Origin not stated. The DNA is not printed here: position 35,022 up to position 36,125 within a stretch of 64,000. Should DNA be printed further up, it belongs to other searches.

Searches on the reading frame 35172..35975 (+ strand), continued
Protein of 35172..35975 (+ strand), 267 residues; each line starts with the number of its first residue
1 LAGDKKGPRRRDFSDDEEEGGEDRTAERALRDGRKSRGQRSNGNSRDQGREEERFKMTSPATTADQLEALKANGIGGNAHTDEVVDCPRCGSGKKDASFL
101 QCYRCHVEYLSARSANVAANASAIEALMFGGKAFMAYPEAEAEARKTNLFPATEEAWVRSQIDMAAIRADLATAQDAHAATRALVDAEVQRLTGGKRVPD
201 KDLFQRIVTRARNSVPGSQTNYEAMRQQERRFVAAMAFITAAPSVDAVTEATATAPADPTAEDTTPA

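Call 83: fold_search(model_id=the predicted structure, library=pdb)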
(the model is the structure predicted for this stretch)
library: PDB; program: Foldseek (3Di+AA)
matches with E <= 10: 8; with E <= 0.001: 0
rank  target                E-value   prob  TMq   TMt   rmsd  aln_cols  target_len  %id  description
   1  2p01_MODEL_1_A        3.8e+00  0.04  0.16  0.13  29.5       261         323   11  The structure of receptor-associated protein(RAP) (released 2007-08-21)
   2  9hqx_B                5.2e+00  0.05  0.15  0.07  22.5       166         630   22  Salmonella enterica Lamassu LmuACB bound to DNA duplex (released 2025-10-01)
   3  9dbq_A                8.1e+00  0.06  0.18  0.10  16.2       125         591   16  Cryo-EM structure of human ABCB6 transporter in an inward-facing conformation (released 2024-11-20)
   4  7pau_7                8.7e+00  0.10  0.17  0.23   6.8        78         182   14  free 50S in complex with ribosome recycling factor in untreated Mycoplasma pneumoniae cells (released 2022-05-25)
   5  7amv_B                8.7e+00  0.04  0.08  0.02  11.7        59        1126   20  Atomic structure of the poxvirus transcription pre-initiation complex in the initially melted state (released 2021-10-06)
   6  7vzr_A                9.9e+00  0.07  0.13  0.05   9.3        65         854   23  Structure of the Acidobacteria homodimeric reaction center bound with cytochrome c (the smaller form) (released 2022-12-28)
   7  8yr3_A                9.9e+00  0.05  0.14  0.07  16.1       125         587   12  Cryo-EM structure of the human ABCB6 in complex with Cd(II):GSH (released 2024-06-19)
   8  5gup_o                9.9e+00  0.03  0.14  0.24  15.9       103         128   23  Cryo-EM structure of mammalian respiratory supercomplex I1III2IV1 (released 2017-03-29)

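Call 99: find_encoding_contigs(protein=P0008, flank=1500, max_places=1)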
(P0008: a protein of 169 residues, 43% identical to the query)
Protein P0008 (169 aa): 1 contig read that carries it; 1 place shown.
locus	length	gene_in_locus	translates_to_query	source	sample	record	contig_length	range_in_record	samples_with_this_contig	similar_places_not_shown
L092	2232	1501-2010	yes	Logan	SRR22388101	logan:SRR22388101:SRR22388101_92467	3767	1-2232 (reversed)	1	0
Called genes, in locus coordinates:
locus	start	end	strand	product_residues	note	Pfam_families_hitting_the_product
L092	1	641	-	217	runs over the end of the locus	-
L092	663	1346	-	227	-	-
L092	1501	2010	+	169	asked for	-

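Call 100: find_encoding_contigs(protein=P0009, flank=1500, max_places=1)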
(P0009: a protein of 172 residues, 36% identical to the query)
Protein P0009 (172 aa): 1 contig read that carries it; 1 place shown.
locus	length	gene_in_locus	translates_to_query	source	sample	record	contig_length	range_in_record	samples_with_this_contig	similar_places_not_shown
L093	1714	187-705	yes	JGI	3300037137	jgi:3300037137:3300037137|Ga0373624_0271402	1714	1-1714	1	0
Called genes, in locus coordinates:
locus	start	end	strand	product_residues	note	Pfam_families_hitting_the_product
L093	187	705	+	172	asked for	-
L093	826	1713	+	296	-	?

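Call 101: find_encoding_contigs(protein=P0010, flank=1500, max_places=1)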
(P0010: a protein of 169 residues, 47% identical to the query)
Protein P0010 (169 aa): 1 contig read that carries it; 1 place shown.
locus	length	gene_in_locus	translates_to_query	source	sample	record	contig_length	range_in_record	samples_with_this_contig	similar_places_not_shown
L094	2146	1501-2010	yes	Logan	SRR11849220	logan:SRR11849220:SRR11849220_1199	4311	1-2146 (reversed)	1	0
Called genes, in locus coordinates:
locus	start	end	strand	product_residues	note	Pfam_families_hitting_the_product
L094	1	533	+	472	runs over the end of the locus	PF01142:TruD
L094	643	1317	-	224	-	-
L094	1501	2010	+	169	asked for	-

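Call 102: find_encoding_contigs(protein=P0013, flank=1500, max_places=1)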
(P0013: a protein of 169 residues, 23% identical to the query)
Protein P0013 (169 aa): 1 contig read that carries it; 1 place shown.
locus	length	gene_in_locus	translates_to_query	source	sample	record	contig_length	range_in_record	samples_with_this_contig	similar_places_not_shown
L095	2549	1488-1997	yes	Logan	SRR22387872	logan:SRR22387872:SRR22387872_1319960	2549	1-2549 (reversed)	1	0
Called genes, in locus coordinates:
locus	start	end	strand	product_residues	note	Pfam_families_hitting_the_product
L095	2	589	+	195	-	?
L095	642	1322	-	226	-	-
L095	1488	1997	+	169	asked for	-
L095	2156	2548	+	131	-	?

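Call 103: find_encoding_contigs(protein=P0004, flank=1500, max_places=1)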
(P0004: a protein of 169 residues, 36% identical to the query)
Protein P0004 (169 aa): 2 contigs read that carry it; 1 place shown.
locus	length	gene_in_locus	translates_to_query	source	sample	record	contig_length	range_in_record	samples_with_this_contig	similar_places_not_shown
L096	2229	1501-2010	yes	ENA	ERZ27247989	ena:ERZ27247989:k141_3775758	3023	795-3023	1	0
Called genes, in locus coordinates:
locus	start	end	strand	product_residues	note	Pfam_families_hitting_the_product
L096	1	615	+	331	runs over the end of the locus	PF01142:TruD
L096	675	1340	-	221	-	-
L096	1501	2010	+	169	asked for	-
